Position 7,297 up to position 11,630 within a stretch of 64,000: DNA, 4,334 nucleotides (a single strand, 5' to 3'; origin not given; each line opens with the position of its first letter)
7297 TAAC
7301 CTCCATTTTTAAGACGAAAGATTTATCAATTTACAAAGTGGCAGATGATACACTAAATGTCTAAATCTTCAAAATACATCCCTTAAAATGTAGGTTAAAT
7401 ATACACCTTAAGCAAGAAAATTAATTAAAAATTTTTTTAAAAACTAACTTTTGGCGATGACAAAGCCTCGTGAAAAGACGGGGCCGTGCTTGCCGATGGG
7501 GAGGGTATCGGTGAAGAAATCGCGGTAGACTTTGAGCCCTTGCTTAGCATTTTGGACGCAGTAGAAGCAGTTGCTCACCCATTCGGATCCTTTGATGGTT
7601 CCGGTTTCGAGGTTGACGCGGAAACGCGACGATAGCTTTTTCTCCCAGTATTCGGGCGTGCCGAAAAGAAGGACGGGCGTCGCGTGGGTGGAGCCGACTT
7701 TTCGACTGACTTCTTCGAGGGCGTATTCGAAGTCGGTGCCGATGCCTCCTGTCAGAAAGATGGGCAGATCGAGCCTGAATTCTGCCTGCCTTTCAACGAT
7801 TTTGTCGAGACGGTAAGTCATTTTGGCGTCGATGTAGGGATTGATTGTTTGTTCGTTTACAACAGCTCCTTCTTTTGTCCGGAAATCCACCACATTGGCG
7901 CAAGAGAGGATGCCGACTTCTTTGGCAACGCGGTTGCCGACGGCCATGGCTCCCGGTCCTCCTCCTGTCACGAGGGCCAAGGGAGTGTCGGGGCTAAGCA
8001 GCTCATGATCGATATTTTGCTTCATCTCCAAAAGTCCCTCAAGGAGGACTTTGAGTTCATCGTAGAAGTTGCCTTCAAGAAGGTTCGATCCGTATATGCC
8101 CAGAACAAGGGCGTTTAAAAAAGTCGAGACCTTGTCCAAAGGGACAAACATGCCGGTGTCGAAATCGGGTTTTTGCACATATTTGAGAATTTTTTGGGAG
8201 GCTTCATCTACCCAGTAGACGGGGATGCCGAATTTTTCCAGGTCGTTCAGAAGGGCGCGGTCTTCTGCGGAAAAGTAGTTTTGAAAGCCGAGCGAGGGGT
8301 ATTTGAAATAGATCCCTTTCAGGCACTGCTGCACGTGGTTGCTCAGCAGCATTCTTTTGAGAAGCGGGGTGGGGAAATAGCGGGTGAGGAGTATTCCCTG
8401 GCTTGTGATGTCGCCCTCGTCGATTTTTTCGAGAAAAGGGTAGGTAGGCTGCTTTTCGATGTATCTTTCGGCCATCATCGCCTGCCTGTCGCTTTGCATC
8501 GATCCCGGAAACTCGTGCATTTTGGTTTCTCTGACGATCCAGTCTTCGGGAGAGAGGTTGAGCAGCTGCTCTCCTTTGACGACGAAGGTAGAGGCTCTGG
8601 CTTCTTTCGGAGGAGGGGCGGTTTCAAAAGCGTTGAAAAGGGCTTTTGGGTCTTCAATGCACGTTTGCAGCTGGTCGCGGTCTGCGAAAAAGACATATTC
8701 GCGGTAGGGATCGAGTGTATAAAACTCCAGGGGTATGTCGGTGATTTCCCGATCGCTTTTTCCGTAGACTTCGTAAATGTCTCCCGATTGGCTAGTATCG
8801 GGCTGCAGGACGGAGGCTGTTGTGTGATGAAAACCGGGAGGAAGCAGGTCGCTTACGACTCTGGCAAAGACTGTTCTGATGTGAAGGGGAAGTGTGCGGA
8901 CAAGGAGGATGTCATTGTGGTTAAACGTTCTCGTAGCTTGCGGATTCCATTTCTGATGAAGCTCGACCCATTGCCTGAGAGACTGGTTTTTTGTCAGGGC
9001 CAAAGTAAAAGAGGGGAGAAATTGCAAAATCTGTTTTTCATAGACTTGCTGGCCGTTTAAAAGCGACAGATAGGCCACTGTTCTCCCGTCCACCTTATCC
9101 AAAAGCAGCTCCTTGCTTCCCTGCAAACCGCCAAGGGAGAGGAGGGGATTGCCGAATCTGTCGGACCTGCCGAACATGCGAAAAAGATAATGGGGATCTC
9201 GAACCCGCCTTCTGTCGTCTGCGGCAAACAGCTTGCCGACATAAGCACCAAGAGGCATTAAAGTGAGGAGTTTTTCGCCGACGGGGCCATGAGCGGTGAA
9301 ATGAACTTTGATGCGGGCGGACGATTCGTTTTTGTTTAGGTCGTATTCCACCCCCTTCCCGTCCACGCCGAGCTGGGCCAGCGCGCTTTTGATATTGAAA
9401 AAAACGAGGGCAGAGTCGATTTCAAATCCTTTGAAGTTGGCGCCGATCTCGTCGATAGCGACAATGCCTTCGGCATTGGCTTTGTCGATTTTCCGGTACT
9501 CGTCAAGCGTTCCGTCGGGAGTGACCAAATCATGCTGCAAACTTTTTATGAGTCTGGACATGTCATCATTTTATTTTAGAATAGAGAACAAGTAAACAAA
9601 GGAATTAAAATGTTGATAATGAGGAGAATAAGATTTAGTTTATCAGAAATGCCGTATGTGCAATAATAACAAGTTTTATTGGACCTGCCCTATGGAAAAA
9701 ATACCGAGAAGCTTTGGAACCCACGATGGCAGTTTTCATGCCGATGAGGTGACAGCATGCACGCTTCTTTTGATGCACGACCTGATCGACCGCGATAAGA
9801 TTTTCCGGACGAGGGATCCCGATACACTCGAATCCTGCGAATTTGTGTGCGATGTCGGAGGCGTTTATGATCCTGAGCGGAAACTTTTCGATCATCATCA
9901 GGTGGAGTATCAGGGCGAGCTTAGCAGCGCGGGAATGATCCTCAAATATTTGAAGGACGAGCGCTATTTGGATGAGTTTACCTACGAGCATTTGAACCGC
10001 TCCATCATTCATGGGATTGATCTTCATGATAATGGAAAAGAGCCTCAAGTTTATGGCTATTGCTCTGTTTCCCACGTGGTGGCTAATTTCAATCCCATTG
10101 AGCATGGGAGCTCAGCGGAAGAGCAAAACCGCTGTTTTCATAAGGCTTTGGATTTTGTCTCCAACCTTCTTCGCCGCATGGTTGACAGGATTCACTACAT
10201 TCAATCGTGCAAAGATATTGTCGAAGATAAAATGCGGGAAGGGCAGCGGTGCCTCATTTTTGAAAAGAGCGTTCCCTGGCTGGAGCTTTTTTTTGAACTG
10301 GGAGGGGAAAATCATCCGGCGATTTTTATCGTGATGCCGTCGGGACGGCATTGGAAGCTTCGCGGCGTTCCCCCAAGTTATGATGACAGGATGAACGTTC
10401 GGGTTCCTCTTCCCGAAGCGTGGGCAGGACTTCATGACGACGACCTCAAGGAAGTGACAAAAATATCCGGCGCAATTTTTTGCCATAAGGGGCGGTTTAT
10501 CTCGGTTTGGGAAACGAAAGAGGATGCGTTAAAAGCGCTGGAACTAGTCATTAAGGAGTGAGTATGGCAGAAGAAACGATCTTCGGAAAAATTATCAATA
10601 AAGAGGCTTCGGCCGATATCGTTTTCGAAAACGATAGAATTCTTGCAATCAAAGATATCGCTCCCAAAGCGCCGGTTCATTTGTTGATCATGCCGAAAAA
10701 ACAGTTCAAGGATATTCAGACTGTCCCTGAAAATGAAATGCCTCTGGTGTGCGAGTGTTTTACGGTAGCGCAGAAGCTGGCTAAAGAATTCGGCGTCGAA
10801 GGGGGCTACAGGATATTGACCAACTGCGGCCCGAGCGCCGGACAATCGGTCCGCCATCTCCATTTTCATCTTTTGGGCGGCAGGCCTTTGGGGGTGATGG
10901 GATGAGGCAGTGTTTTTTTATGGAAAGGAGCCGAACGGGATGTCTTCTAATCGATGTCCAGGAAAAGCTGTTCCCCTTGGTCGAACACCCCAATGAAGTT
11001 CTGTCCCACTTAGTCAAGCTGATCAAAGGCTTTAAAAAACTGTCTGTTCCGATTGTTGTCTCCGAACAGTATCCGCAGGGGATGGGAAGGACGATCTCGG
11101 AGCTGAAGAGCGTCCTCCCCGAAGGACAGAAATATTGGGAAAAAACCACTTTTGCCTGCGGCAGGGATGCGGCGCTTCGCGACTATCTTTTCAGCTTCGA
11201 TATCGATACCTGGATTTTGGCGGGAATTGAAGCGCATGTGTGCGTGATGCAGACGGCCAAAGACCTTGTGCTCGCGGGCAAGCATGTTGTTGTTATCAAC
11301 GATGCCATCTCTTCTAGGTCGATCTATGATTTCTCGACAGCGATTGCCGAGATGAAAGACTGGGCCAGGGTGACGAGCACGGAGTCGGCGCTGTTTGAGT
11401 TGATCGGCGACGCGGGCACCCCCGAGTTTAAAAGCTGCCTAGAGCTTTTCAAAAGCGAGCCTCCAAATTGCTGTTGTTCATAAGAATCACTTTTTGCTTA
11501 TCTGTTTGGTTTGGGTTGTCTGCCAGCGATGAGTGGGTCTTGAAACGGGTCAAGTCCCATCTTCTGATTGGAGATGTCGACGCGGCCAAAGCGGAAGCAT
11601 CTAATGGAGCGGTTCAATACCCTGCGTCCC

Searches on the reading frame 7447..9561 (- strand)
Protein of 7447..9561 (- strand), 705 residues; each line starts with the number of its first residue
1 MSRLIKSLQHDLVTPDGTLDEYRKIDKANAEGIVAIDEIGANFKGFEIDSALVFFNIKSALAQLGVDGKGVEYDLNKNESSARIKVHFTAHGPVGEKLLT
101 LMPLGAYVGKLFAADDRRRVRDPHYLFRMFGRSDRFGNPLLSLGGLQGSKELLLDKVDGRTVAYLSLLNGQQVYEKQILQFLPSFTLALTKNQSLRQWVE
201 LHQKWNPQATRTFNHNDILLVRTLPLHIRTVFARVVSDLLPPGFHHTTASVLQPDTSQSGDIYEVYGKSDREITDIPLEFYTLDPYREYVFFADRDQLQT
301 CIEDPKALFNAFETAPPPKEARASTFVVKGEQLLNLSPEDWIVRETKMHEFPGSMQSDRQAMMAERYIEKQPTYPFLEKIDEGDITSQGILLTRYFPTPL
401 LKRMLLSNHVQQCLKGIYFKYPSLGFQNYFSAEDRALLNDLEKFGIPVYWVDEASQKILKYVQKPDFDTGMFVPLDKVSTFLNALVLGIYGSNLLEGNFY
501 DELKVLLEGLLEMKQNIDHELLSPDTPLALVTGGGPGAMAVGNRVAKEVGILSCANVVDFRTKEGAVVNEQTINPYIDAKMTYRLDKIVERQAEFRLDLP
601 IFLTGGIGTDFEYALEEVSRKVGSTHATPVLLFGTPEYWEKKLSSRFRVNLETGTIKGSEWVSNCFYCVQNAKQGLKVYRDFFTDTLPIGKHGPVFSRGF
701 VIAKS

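Call 63: list_cluster_members(proteins=[window:7447-9561:-, window:39075-41315:+, window:30316-32313:-, window:44350-46377:-, window:35522-37018:+, window:25973-27454:+, window:53772-55214:-, window:57628-58998:+, window:13523-14167:+, window:3090-4406:+])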
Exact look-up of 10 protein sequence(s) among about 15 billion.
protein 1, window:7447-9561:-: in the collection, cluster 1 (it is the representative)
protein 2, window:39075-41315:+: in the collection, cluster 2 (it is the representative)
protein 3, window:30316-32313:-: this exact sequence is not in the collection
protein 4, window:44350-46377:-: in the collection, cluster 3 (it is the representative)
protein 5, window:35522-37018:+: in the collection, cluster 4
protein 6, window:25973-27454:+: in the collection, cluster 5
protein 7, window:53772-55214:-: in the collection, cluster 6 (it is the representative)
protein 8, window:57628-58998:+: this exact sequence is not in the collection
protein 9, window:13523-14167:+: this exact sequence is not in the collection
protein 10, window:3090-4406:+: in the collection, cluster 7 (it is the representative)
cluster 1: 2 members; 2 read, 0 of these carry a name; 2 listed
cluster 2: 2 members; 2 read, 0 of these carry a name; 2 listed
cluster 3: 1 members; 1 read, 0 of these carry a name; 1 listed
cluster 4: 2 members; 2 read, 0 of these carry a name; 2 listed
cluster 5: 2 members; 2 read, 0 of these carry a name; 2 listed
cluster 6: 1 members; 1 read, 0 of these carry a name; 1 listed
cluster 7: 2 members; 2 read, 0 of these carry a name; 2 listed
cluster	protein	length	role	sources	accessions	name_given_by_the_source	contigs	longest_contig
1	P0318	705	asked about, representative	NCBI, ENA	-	-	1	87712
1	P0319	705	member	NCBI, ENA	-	-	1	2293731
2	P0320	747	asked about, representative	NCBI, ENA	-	-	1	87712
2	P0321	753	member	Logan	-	-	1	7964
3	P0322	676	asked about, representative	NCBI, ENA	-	-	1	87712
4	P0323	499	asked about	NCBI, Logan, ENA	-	-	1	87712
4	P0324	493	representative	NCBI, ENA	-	-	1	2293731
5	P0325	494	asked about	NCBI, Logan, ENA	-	-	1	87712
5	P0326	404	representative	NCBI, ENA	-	-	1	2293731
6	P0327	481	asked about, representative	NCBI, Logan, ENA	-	-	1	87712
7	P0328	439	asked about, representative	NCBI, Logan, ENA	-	-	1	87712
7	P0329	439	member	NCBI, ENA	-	-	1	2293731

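Call 64: find_encoding_contigs(protein=P0319, flank=10000, max_places=2)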
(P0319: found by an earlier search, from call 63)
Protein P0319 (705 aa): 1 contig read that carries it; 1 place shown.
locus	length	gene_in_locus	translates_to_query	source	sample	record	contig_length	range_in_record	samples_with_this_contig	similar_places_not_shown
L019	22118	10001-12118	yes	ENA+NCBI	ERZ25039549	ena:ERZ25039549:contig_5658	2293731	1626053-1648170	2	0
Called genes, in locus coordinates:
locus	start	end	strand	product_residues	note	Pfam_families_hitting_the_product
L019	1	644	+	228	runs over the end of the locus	PF00929:RNase_T, PF13482:RNase_H_2, PF16473:Rv2179c-like (faint), PF12843:QSregVF_b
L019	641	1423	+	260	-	PF01370:Epimerase, PF03721:UDPG_MGDP_dh_N (faint), PF13460:NAD_binding_10 (weak)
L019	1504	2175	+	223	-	-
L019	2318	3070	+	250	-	-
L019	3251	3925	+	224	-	-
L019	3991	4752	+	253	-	PF24096:DUF7379 (faint), PF02089:Palm_thioest, PF12146:Hydrolase_4 (weak), PF12697:Abhydrolase_6 (weak), PF00561:Abhydrolase_1 (weak)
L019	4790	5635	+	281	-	PF24096:DUF7379, PF05057:DUF676 (weak), PF06028:DUF915 (faint), PF02089:Palm_thioest (weak), PF07819:PGAP1 (weak)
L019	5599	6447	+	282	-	PF06028:DUF915 (faint), PF00561:Abhydrolase_1, PF01674:Lipase_2 (faint), PF02089:Palm_thioest (weak), PF12697:Abhydrolase_6, PF02450:LCAT (weak), PF07819:PGAP1, PF12146:Hydrolase_4 (weak)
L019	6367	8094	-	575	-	PF02985:HEAT (faint), PF13646:HEAT_2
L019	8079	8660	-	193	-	PF00857:Isochorismatase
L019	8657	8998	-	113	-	PF11969:DcpS_C, PF01230:HIT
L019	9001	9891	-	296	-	PF03690:MYG1_exonuc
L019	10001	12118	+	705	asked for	-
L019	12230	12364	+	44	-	-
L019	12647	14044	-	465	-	PF20042:DUF6444, PF13005:zf-IS66 (weak), PF03050:DDE_Tnp_IS66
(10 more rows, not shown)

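Call 67: search_protein_families(library=ncbifam, proteins=[window:7447-9561:-], max_evalue=0.00001)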
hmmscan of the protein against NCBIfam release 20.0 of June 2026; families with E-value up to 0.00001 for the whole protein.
window:7447-9561:- (705 aa): 0 families

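Call 68: search_protein_families(library=pfam, proteins=[window:7447-9561:-], max_evalue=0.001)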
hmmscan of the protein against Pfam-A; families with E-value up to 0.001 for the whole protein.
window:7447-9561:- (705 aa): 1 family
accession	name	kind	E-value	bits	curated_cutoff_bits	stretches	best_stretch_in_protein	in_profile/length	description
PF03641.19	Lysine_decarbox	-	0.00028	21.5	27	1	580-660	34-114/131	Possible lysine decarboxylase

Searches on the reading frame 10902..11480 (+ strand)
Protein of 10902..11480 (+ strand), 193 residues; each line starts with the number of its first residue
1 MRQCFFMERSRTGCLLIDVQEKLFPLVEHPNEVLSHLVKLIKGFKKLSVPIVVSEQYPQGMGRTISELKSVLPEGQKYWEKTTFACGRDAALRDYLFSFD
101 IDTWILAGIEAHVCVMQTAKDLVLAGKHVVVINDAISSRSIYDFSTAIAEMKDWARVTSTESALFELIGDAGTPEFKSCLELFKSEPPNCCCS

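Call 3: search_protein_families(library=pfam, proteins=[window:10902-11480:+], max_evalue=0.1)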
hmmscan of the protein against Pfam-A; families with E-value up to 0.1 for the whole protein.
window:10902-11480:+ (193 aa): 1 family
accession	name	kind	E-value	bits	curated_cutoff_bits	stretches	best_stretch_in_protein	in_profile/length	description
PF00857.26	Isochorismatase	-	7.9e-25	88.4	27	1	13-161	2-174/175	Isochorismatase domain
